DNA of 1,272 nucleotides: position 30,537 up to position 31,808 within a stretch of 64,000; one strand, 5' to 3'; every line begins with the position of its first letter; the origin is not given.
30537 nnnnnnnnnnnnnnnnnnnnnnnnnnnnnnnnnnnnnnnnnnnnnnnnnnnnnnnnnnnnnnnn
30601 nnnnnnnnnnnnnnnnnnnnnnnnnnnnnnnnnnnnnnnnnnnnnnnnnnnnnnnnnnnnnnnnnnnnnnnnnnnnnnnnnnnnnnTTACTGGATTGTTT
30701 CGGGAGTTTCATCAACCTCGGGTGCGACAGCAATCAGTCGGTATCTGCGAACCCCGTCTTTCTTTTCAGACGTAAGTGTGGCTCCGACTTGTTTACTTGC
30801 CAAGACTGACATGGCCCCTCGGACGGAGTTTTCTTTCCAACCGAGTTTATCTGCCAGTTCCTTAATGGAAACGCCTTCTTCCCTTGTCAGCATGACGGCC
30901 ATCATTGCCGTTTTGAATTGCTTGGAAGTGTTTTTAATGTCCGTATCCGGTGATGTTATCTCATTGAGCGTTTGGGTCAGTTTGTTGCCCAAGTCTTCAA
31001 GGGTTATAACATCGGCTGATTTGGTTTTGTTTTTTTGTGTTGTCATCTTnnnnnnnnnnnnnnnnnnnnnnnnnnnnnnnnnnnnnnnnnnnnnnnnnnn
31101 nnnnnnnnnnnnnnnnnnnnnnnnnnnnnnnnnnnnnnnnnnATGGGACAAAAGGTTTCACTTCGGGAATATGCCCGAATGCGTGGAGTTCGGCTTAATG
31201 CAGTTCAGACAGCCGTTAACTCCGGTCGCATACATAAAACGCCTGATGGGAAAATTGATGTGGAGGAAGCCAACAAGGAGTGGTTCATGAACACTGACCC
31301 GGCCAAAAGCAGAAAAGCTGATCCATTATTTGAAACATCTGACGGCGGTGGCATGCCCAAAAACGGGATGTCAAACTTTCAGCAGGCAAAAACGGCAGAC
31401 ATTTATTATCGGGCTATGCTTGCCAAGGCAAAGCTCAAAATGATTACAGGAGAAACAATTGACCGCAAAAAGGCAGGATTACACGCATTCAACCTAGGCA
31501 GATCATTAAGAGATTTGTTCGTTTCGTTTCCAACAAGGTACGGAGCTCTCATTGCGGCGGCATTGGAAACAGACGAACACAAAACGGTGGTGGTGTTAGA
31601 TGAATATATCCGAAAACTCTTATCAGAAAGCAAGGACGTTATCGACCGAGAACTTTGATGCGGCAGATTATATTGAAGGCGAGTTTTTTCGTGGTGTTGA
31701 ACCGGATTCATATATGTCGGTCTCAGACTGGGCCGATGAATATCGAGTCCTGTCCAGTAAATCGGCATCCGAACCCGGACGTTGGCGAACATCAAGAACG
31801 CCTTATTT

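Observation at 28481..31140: Block of six small hypothetical phage genes driven by a thrice-repeated conserved promoter-leader element, one copy inverted in front of an antisense DUF3489 gene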

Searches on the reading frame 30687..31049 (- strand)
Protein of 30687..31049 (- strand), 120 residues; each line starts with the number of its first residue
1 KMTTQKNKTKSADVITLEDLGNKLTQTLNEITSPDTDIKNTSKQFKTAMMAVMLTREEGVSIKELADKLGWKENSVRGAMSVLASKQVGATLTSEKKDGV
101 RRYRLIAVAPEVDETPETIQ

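Call 10: search_protein_families(library=pfam, proteins=[window:30687-31049:-], max_evalue=0.1)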
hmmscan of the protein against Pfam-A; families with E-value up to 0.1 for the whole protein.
window:30687-31049:- (120 aa): 11 families
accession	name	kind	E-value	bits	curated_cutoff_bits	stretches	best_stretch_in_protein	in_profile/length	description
PF11994.14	DUF3489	-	1.7e-18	66.9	29.5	1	41-104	3-67/68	Protein of unknown function (DUF3489)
PF08281.18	Sigma70_r4_2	-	0.00022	21.3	25.7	1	50-78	17-45/54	Sigma-70, region 4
PF08784.17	RPA_C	-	0.0023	19.1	22.6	1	33-85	36-95/106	Replication protein A C terminal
PF13384.12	HTH_23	-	0.0047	17.2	24.6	1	49-77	8-35/50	Homeodomain-like domain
PF08279.18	HTH_11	-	0.0078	16.5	25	1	53-101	9-55/55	HTH domain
PF05339.17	DUF739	-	0.017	15.7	27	1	53-84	26-56/69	Protein of unknown function (DUF739)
PF00392.27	GntR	-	0.058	13.5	27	1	57-88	21-53/64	Bacterial regulatory proteins, gntR family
PF04157.22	EAP30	-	0.075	13.2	26.8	0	39-84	163-210/219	EAP30/Vps36 family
PF15727.10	DUF4678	-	0.082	12.6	27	0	50-91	265-305/381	Domain of unknown function (DUF4678)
PF09339.16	HTH_IclR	-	0.092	13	22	0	54-84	13-43/52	IclR helix-turn-helix domain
PF24657.1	DUF7646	-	0.098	13.1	27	0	57-107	28-77/85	Domain of unknown function (DUF7646)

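Call 11: search_protein_families(library=phrogs, proteins=[window:30687-31049:-], max_evalue=0.01)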
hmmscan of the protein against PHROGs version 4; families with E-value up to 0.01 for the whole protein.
window:30687-31049:- (120 aa): 6 families
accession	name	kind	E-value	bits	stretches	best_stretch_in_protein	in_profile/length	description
phrog_10315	-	unknown function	1.9e-13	52.1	1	22-106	85-172/177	-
phrog_31231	-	unknown function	7.9e-07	30.4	1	42-108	67-138/138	-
phrog_597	-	DNA, RNA and nucleotide metabolism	0.00035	21.6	1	18-78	71-131/200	DNA binding protein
phrog_27869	-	unknown function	0.00086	20.1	1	35-95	133-192/205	-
phrog_1123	-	unknown function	0.003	18.4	1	37-86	24-73/112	-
phrog_7790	-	unknown function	0.0044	17.9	1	38-105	157-229/258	-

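Call 30: search_protein_families(library=ncbifam, proteins=[window:30687-31049:-], max_evalue=0.1)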
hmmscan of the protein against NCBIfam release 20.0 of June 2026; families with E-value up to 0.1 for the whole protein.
window:30687-31049:- (120 aa): 5 families
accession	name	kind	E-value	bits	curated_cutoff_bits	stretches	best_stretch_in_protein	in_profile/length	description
NF009371.0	PRK12729.1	equivalog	0.004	17.7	145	1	23-104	40-121/127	flagellar hook-basal body protein FliE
NF009165.0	PRK12512.1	equivalog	0.008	15.8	198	1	15-81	102-169/184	RNA polymerase sigma factor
TIGR03879.1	near_KaiC_dom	domain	0.012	16.1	65.1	1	47-80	23-56/91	probable regulatory domain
TIGR01204.1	bioW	equivalog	0.038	13.4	193.55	1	15-105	43-130/232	6-carboxyhexanoate--CoA ligase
NF040820.1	trans_reg_LrpA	equivalog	0.078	12.9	250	0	49-119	8-77/141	HTH-type transcriptional regulator LrpA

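Call 41: find_homologous_proteins(query=window:30687-31049:-, max_evalue=0.001)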
Query window:30687-31049:- (120 aa): 58 proteins with E <= 0.001 among 66 candidates.
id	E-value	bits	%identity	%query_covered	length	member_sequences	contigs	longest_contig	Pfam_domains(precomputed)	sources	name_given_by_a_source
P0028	6.5e-67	240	99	100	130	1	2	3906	PF11994.15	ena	-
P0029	2.7e-66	238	98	100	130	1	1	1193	PF11994.15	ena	-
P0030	5.3e-66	237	97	100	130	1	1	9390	PF11994.15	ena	-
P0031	3.6e-65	235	97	99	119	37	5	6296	PF11994.15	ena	-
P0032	4.6e-65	234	96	100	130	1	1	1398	PF11994.15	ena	-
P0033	1.6e-64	233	96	100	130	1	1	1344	PF11994.15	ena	-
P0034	2.1e-64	232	96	99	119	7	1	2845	PF11994.15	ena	-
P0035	3.8e-64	231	97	100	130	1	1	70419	PF11994.15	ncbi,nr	ncbi:MAG: DUF3489 domain-containing protein [Alphaproteobacteria bacterium]|nr:DUF3489 domain-contai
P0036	4.2e-64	231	96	99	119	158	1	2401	PF11994.15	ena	-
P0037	4.7e-64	231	96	99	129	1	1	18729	PF11994.15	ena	-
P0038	4.9e-64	231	96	100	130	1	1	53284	PF11994.15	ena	-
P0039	6.6e-64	231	94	100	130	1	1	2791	PF11994.15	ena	-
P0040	9.9e-64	230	97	99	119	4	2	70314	PF11994.15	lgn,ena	-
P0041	1.4e-63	230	95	100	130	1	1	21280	PF11994.15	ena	-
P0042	4.7e-63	228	94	99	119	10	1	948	PF11994.15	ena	-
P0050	2.0e-48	181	78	96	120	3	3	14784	PF11994.15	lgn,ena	-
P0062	5.9e-26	109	55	90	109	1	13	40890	PF11994.15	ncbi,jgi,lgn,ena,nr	ncbi:MAG: DUF3489 domain-containing protein [Alphaproteobacteria bacterium]|nr:DUF3489 domain-contai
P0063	8.0e-26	108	70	60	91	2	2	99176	PF11994.15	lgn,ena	-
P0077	2.1e-17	81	46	87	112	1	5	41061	PF11994.15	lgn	-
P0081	1.8e-14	72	54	57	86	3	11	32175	PF11994.15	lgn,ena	-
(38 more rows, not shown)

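Call 42: find_encoding_contigs(protein=P0050, flank=10000, max_places=2)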
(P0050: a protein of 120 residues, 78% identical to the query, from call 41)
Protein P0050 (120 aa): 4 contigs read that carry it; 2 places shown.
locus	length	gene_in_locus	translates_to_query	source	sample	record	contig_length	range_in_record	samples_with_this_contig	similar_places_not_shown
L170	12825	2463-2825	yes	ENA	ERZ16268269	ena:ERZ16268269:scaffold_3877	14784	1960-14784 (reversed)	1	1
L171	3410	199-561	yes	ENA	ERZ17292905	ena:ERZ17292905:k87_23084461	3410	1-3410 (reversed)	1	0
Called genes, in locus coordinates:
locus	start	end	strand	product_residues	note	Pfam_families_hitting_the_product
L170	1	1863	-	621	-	?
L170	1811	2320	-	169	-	-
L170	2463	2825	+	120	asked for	PF11994:DUF3489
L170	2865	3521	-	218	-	PF10544:T5orf172, PF13455:MUG113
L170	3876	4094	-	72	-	-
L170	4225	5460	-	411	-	PF02195:ParB_N, PF03602:Cons_hypoth95 (faint), PF01555:N6_N4_Mtase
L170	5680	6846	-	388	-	PF00438:S-AdoMet_synt_N, PF02773:S-AdoMet_synt_C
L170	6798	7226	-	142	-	PF19889:DUF6362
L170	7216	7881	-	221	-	PF19808:DUF6291 (weak)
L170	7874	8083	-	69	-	-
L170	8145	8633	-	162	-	-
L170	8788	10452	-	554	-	PF00239:Resolvase, PF07508:Recombinase, PF13408:Zn_ribbon_recom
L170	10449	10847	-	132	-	PF11149:DUF2924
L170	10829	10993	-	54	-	-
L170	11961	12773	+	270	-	PF13505:OMP_b-brl, PF02462:Opacity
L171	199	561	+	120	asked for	PF11994:DUF3489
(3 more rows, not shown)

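Call 43: find_encoding_contigs(protein=P0062, flank=10000, max_places=2)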
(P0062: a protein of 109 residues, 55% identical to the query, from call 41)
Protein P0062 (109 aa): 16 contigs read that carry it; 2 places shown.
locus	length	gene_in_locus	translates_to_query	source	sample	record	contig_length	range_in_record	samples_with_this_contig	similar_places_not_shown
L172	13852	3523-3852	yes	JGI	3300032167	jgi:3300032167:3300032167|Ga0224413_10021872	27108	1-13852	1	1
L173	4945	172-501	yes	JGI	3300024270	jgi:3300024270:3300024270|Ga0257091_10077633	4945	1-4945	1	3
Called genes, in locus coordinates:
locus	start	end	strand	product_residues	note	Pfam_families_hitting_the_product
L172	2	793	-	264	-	?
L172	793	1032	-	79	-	PF02831:gpW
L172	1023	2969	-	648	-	PF05876:GpA_ATPase, PF20454:GpA_nuclease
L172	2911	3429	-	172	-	-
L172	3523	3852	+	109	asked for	PF11994:DUF3489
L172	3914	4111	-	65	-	-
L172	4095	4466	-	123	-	-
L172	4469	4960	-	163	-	-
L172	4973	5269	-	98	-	PF21831:DUF6891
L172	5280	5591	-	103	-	-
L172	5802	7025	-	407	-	PF02195:ParB_N, PF01555:N6_N4_Mtase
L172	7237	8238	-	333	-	PF00438:S-AdoMet_synt_N, PF02772:S-AdoMet_synt_M (faint), PF02773:S-AdoMet_synt_C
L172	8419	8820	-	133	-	PF19889:DUF6362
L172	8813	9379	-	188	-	-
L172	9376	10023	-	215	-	PF19808:DUF6291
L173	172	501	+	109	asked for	PF11994:DUF3489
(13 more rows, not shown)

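Call 44: find_encoding_contigs(protein=P0077, flank=10000, max_places=2)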
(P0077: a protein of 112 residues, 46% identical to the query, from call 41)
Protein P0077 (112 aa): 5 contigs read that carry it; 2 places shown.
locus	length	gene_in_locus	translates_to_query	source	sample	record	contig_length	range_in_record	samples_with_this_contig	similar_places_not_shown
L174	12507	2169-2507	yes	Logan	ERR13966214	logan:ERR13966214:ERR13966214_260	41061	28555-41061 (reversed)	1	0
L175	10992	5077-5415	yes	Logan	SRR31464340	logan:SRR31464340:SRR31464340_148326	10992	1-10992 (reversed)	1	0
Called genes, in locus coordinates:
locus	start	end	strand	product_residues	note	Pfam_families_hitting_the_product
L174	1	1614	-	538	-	?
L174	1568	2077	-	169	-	-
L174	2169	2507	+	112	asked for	PF11994:DUF3489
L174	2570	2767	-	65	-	-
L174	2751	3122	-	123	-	-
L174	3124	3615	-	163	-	-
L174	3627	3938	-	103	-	-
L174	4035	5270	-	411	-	PF02195:ParB_N, PF01555:N6_N4_Mtase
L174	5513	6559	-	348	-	PF00438:S-AdoMet_synt_N, PF02772:S-AdoMet_synt_M (weak), PF02773:S-AdoMet_synt_C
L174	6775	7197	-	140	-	PF19889:DUF6362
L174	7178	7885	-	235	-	PF19808:DUF6291 (weak)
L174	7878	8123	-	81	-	-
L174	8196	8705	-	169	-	-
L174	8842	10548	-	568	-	PF00239:Resolvase, PF07508:Recombinase, PF13408:Zn_ribbon_recom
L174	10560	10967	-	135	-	PF11149:DUF2924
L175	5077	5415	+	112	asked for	PF11994:DUF3489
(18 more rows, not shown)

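Call 56: search_solved_structures(query=window:30687-31049:-, max_evalue=10)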
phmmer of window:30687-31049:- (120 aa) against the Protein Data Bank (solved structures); distinct sequences matched with E-value up to 10: 2.
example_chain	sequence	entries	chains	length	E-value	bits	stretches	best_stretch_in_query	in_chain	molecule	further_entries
3lpm_A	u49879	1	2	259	0.026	18.4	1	31-77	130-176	Putative methyltransferase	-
5fgm_A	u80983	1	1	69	2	12.3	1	34-76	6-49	ECF RNA polymerase sigma factor SigR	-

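Call 69: find_encoding_contigs(protein=P0063, flank=10000, max_places=2)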
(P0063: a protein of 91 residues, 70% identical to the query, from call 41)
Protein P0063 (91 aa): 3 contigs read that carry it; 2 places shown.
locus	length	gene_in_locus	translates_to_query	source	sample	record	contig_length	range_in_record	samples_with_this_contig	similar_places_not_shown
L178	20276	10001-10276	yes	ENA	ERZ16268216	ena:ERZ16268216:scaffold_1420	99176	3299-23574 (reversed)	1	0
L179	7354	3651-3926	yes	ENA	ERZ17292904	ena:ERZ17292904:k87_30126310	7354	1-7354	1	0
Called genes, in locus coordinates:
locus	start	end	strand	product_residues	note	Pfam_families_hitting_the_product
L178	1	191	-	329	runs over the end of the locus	PF04055:Radical_SAM (weak)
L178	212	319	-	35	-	-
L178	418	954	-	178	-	-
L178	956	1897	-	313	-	PF18906:Phage_tube_2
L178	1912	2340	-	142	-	-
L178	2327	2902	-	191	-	PF20039:DUF6441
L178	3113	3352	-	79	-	-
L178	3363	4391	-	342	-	PF03864:Phage_cap_E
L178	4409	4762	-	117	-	-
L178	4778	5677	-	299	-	PF25145:NfeD1b_N, PF01343:Peptidase_S49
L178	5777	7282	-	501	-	PF05136:Phage_portal_2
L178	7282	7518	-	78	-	PF02831:gpW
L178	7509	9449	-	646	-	PF05876:GpA_ATPase, PF20454:GpA_nuclease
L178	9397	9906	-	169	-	-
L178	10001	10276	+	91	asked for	PF11994:DUF3489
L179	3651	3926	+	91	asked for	PF11994:DUF3489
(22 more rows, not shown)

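Call 70: find_encoding_contigs(protein=P0081, flank=10000, max_places=2)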
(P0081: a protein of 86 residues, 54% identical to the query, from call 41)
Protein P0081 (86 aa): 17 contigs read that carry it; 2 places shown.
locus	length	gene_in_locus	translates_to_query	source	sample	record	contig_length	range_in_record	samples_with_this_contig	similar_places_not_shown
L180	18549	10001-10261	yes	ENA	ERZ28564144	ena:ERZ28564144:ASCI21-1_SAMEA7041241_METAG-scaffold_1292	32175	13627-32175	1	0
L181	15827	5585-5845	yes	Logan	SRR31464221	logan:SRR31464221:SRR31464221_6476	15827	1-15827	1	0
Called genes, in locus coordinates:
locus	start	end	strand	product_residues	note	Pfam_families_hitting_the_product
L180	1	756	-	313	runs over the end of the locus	PF18906:Phage_tube_2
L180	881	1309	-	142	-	-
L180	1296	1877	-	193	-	PF20039:DUF6441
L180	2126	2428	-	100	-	PF05354:Phage_attach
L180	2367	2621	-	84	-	PF23976:DUF7302 (weak)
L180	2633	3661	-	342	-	PF03864:Phage_cap_E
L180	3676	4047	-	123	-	PF02924:HDPD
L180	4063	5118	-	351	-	PF25145:NfeD1b_N (weak), PF01343:Peptidase_S49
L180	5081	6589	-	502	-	PF05136:Phage_portal_2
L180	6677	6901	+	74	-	PF11903:ParD_like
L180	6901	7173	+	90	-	PF15781:ParE-like_toxin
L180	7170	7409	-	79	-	PF02831:gpW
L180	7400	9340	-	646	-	PF05876:GpA_ATPase, PF20454:GpA_nuclease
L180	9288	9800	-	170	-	-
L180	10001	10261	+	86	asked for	PF11994:DUF3489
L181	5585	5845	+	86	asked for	PF11994:DUF3489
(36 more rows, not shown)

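Call 80: search_protein_families(library=padloc, proteins=[window:30687-31049:-], max_evalue=0.01)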
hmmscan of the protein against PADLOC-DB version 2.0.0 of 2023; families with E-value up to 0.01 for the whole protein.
window:30687-31049:- (120 aa): 1 family
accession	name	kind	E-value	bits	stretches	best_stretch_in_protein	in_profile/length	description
PDLC01850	CARF3--CARF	-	0.0029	15.5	1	31-100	129-198/209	-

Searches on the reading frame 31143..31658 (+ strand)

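Call 10: search_protein_families(library=pfam, proteins=[window:31143-31658:+], max_evalue=0.1)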
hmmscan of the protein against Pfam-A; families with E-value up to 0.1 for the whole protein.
window:31143-31658:+ (171 aa): 0 families

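Call 11: search_protein_families(library=phrogs, proteins=[window:31143-31658:+], max_evalue=0.01)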
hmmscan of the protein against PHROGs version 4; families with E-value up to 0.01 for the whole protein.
window:31143-31658:+ (171 aa): 2 families
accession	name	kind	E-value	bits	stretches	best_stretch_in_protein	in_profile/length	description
phrog_57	-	head and packaging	9e-19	69.1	1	1-166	9-172/199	terminase small subunit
phrog_575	-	integration and excision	0.0028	18.7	1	5-37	14-46/71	Cox-like excisionase and repressor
